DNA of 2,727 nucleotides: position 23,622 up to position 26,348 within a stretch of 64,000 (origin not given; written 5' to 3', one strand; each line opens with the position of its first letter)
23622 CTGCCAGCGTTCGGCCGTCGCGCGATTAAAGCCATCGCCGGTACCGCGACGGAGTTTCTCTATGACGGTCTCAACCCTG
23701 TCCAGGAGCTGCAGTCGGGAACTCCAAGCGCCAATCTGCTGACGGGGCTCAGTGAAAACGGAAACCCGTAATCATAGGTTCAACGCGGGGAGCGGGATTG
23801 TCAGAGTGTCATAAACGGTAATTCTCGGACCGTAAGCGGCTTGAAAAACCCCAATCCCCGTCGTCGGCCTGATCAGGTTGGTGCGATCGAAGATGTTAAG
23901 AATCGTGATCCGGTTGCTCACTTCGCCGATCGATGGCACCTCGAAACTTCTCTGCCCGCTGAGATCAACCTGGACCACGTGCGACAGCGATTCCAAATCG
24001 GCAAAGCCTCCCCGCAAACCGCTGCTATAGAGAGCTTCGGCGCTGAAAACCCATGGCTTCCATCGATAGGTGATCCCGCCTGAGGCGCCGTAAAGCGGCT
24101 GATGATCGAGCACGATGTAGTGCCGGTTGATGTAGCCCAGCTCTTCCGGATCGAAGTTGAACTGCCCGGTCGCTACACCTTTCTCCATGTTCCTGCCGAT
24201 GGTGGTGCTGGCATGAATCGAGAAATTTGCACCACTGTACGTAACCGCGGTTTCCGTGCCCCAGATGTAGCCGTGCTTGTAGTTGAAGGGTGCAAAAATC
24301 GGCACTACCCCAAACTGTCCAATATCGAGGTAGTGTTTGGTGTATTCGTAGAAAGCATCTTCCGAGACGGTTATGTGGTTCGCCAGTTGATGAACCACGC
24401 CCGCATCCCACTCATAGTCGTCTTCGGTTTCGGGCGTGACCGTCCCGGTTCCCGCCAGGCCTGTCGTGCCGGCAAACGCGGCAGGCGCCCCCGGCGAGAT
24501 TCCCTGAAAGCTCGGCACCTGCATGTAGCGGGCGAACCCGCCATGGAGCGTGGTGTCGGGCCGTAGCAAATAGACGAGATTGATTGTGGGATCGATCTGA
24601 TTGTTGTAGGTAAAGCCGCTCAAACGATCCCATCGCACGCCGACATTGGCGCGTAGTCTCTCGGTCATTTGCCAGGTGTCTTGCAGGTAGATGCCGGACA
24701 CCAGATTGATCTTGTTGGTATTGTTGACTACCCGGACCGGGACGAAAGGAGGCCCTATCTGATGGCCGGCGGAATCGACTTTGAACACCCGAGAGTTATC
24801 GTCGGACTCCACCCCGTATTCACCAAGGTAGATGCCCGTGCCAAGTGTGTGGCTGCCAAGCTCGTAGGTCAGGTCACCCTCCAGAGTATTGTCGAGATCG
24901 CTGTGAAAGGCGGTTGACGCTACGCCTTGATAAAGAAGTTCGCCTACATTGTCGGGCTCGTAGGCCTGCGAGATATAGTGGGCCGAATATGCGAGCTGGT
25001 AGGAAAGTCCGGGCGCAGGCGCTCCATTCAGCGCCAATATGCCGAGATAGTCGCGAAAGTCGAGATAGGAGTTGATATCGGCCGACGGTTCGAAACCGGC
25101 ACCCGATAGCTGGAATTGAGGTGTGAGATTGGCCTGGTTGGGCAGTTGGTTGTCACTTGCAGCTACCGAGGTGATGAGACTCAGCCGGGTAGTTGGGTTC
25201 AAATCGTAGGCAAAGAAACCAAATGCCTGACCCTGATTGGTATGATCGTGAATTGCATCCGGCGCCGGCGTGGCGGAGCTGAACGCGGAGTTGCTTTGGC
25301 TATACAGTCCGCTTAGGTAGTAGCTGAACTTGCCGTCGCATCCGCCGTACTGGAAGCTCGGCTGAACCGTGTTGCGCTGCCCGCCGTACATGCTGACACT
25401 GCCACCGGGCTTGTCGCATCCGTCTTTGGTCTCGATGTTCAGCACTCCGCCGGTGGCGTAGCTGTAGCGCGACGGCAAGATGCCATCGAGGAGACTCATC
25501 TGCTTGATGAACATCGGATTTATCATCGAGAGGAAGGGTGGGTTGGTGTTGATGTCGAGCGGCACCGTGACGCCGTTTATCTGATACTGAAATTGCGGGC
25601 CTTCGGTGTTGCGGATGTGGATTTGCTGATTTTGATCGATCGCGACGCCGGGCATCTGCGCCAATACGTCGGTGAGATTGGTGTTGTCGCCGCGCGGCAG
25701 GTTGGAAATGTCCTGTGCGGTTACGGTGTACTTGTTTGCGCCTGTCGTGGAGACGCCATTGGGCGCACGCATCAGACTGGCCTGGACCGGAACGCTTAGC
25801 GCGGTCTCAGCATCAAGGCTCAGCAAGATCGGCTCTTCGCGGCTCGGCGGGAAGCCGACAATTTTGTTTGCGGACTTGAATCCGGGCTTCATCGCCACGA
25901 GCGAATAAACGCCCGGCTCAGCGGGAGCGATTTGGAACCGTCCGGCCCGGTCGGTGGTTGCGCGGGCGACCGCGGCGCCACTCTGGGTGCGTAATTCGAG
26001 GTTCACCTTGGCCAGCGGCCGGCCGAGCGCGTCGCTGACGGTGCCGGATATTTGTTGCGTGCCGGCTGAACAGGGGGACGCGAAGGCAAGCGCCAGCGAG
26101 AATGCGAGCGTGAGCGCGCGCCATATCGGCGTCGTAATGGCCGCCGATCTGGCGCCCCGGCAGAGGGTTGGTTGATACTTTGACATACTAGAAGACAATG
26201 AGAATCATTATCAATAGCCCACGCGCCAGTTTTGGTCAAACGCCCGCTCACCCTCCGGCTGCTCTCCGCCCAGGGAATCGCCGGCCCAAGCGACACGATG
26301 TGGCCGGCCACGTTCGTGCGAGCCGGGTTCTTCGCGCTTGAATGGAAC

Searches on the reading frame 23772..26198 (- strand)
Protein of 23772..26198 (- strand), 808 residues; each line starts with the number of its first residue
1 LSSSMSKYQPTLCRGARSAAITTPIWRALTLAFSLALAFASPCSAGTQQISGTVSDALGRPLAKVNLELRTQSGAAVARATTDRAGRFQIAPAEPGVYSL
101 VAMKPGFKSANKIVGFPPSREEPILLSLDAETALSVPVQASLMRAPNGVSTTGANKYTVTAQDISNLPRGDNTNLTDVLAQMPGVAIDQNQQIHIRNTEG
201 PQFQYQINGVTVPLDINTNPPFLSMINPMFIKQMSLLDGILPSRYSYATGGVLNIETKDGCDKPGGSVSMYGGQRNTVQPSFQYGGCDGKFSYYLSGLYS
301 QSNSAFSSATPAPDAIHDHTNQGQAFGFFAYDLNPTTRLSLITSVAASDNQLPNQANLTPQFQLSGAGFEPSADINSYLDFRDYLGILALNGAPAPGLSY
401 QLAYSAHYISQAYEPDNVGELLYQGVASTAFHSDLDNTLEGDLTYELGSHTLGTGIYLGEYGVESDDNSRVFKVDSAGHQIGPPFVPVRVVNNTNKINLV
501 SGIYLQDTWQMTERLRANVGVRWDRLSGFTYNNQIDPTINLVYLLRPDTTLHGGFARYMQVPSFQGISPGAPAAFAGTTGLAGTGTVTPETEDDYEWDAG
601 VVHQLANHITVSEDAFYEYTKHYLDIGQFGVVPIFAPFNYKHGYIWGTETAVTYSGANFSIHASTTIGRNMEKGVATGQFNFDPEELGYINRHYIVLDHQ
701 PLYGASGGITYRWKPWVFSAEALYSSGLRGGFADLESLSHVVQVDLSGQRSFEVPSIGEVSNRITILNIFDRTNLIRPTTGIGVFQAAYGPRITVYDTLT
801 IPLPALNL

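Call 8: search_protein_families(library=pfam, max_evalue=0.001, proteins=[window:23772-26198:-])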
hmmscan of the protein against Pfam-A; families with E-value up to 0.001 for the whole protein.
window:23772-26198:- (808 aa): 5 families
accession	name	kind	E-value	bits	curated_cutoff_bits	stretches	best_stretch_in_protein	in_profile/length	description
PF00593.30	TonB_dep_Rec_b-barrel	-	7.3e-15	56.2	27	1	375-747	52-418/436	TonB dependent receptor-like, beta-barrel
PF13620.12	CarboxypepD_reg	-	5.1e-14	52.8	32.3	1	49-112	1-64/82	Carboxypeptidase regulatory-like domain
PF07715.20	Plug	-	3.1e-09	37.7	23.9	1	152-252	5-107/107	TonB-dependent Receptor Plug Domain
PF25183.1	OMP_b-brl_4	-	3.5e-08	32.8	30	1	489-534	356-402/838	Outer membrane beta barrel domain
PF13715.12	CarbopepD_reg_2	-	0.00019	21.8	32.2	1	50-124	1-72/88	CarboxypepD_reg-like domain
